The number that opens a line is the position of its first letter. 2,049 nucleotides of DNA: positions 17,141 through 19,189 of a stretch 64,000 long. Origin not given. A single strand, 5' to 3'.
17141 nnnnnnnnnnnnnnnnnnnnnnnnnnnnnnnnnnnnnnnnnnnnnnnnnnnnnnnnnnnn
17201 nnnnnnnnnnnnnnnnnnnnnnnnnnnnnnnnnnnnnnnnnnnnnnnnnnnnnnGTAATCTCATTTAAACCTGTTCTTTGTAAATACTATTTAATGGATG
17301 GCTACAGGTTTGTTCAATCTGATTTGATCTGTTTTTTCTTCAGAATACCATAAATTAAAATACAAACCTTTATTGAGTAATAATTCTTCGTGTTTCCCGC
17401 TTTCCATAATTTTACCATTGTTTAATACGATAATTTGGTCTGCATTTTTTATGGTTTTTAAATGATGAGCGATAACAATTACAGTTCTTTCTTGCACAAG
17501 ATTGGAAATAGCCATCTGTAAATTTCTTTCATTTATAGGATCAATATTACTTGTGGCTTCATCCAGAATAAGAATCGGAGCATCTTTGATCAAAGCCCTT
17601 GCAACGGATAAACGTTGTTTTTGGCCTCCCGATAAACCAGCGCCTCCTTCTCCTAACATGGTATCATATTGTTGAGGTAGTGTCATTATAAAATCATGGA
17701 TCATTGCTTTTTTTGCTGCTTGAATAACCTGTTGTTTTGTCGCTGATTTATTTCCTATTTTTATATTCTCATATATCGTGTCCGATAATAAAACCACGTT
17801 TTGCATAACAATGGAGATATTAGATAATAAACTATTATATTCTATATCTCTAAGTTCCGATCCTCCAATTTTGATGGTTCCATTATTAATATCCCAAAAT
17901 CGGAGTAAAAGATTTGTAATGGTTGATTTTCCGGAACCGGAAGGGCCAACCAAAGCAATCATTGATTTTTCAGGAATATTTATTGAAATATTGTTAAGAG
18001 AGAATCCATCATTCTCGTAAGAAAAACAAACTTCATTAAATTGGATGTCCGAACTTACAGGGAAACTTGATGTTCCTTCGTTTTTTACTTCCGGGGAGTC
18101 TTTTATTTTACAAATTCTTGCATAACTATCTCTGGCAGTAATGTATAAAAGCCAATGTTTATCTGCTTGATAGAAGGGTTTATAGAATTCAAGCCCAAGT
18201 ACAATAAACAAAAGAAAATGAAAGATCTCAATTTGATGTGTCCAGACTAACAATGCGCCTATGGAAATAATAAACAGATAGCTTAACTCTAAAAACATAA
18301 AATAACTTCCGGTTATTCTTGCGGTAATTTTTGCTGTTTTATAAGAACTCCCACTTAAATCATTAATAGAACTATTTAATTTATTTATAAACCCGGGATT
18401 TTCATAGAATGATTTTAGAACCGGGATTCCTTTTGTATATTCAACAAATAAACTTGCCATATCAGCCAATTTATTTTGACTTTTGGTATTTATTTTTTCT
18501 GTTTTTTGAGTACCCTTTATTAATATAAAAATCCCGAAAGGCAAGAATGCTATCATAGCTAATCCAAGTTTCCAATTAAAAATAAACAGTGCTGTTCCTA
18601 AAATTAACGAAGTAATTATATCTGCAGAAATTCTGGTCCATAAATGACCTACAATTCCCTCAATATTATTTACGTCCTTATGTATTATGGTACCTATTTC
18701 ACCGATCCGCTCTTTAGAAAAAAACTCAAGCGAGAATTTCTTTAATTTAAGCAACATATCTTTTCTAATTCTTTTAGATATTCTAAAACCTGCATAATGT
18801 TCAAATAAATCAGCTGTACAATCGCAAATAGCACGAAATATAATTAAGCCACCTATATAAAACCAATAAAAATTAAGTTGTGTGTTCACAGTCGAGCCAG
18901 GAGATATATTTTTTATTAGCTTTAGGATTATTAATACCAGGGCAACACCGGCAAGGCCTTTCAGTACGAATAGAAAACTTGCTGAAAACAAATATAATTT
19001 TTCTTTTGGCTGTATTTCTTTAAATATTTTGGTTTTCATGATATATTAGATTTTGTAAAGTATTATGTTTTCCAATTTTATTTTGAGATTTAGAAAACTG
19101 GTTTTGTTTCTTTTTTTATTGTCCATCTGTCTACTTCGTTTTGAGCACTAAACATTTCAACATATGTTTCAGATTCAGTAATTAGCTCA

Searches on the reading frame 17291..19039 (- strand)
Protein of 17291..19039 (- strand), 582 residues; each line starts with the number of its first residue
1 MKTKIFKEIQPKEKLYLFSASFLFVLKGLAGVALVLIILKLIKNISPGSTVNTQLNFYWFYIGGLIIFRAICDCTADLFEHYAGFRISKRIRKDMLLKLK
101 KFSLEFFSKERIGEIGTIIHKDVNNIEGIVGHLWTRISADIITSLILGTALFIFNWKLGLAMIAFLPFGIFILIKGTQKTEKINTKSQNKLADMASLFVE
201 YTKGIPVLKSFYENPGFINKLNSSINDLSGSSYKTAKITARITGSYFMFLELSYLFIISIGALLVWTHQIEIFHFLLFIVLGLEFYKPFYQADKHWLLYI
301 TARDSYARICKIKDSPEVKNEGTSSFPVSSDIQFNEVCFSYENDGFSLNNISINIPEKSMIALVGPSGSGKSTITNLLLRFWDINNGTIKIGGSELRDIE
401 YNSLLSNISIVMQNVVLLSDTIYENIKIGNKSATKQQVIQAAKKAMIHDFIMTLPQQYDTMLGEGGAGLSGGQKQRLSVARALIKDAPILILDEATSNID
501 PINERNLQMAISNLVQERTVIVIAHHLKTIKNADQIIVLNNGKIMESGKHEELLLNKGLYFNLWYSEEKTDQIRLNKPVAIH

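Call 4: search_protein_families(library=pfam, proteins=[window:17291-19039:-], max_evalue=0.01)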
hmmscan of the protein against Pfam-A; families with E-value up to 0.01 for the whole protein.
window:17291-19039:- (582 aa): 9 families
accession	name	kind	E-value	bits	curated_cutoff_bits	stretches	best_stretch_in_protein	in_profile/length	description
PF00664.28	ABC_membrane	-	1.3e-31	110.7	28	1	21-281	5-266/274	ABC transporter transmembrane region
PF00005.33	ABC_tran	-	1.5e-30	107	25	1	348-497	1-137/137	ABC transporter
PF02463.25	SMC_N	-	3e-11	43.6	40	1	357-539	23-211/220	RecF/RecN/SMC N terminal domain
PF03193.22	RsgA_GTPase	-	0.00024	21.4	30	1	337-386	86-134/174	RsgA GTPase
PF13175.12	AAA_15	-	0.001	19.2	32.1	1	348-444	14-108/374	AAA ATPase domain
PF13401.12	AAA_22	-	0.0011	19.7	27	1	358-495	5-93/130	AAA domain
PF13555.12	AAA_29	-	0.0016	18.6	27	1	352-374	16-38/61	P-loop containing region of AAA domain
PF09818.15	ABC_ATPase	-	0.0035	16.8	23.2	0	443-530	133-218/283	P-loop domain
PF13304.12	AAA_21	-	0.0045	17.5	27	0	361-384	2-25/304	AAA domain, putative AbiEii toxin, Type IV TA system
